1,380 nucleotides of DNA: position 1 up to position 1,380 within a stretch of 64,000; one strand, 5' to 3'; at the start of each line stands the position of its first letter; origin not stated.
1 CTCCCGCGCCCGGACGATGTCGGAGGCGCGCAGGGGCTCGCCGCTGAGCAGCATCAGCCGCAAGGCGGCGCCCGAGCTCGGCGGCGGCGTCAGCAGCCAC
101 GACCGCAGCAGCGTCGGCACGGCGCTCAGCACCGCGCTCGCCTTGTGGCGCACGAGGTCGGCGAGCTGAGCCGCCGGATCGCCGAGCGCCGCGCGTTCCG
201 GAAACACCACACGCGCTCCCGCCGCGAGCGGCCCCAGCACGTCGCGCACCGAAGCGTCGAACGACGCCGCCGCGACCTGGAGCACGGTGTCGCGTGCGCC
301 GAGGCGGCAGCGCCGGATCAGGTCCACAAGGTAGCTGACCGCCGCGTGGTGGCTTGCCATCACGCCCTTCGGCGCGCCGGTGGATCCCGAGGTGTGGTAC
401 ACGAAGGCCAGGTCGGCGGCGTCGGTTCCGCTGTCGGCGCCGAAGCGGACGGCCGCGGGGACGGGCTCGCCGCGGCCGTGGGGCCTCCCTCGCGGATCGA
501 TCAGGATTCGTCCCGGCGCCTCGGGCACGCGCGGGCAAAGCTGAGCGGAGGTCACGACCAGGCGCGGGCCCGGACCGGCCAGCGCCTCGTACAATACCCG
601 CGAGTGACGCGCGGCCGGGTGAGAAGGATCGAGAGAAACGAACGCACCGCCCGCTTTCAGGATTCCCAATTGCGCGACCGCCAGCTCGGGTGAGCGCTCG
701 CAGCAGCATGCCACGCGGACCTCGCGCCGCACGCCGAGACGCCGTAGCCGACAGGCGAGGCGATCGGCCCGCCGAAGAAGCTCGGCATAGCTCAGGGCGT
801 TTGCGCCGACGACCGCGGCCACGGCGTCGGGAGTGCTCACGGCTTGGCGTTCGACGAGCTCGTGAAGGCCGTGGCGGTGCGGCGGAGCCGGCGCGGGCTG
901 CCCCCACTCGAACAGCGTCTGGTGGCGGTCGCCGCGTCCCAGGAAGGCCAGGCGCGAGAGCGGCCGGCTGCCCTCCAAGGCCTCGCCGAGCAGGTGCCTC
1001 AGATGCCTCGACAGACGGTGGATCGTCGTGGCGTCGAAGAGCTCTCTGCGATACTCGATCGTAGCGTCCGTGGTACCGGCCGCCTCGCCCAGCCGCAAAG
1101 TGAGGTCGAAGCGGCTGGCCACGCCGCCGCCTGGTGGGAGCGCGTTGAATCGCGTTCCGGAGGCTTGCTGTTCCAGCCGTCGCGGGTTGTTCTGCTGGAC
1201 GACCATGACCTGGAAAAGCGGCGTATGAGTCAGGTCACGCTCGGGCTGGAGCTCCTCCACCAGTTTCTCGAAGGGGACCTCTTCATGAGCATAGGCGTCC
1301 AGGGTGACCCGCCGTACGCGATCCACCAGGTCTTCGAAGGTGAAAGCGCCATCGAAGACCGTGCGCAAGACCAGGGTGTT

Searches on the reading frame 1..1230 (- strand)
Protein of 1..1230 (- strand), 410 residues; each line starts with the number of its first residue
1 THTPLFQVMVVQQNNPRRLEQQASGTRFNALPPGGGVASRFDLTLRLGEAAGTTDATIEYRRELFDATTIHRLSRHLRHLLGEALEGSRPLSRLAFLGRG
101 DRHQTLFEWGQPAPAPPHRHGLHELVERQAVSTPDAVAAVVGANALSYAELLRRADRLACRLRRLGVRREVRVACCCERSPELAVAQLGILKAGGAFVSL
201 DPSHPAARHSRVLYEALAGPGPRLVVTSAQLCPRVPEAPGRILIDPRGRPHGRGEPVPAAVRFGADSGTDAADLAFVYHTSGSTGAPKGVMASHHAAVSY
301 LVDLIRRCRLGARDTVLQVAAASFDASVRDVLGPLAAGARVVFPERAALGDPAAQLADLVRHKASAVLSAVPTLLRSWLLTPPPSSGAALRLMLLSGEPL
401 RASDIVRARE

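Call 36: find_homologous_proteins(query=window:1-1230:-, max_evalue=1e-60)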
Query window:1-1230:- (410 aa): 1 proteins with E <= 1e-60 among 8000 candidates.
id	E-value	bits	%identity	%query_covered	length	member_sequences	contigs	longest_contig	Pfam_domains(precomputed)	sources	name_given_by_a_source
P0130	1.6e-75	273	45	100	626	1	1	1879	PF00668.26,PF00501.35,PF13193.13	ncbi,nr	ncbi:MAG TPA: amino acid adenylation domain-containing protein, partial [Longimicrobiaceae bacterium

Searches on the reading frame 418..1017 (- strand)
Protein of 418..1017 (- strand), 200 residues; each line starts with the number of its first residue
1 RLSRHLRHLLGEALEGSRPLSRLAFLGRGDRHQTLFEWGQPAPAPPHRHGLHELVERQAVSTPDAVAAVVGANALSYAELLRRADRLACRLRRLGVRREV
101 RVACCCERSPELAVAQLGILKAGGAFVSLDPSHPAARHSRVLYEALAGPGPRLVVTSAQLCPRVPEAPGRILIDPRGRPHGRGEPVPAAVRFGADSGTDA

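Call 27: find_related_loci(query=window:418-1017:-, collection=metagenome_contigs, flank=10000)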
Query window:418-1017:- (200 aa) in metagenome_contigs; peptide patterns used: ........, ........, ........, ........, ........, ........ (x = any residue, [..] = any of these).
599 stretches matched a pattern (row limit reached: there are more); 3 encode a relative of the query (tblastn E <= 1e-3); 3 distinct loci.
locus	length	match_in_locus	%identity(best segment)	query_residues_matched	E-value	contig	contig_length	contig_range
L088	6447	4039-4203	49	75-129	7e-9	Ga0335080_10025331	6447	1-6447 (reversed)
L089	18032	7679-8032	32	51-170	9e-8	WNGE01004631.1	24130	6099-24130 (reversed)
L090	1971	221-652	30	44-187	8e-8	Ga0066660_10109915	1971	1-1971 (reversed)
